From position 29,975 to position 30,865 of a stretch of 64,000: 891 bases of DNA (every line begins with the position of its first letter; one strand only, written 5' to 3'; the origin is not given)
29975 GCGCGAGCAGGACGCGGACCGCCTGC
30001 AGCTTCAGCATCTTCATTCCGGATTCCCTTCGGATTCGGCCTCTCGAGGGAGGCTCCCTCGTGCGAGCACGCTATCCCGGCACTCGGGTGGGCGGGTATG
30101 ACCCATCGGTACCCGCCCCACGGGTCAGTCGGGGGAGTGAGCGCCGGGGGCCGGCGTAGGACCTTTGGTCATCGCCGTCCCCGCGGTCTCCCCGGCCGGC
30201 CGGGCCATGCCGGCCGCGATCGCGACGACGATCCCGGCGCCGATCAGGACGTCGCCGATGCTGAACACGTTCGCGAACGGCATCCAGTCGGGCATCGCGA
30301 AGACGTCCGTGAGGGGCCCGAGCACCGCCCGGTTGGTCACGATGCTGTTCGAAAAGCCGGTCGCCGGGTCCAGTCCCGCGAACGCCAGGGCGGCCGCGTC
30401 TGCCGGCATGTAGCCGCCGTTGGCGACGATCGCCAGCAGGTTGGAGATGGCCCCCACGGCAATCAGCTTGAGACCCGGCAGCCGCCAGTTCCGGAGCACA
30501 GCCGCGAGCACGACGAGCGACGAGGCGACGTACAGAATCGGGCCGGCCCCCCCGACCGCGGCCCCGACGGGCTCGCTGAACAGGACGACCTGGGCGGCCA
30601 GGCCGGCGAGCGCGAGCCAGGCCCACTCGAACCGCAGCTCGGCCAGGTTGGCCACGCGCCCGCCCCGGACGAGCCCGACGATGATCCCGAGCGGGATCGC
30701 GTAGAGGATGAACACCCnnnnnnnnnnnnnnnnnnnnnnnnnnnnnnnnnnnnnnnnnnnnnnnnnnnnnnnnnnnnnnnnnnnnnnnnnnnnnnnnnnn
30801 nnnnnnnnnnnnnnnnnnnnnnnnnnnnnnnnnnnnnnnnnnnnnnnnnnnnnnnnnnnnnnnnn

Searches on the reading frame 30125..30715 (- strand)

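Call 39: search_protein_families(library=pfam, proteins=[window:30125-30715:-], max_evalue=0.001)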
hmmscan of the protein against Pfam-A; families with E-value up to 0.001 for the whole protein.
window:30125-30715:- (196 aa): 1 family
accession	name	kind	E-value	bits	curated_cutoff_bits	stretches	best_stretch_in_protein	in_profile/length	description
PF17248.7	DUF5317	-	5.8e-27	95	25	1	27-166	2-150/151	Family of unknown function (DUF5317)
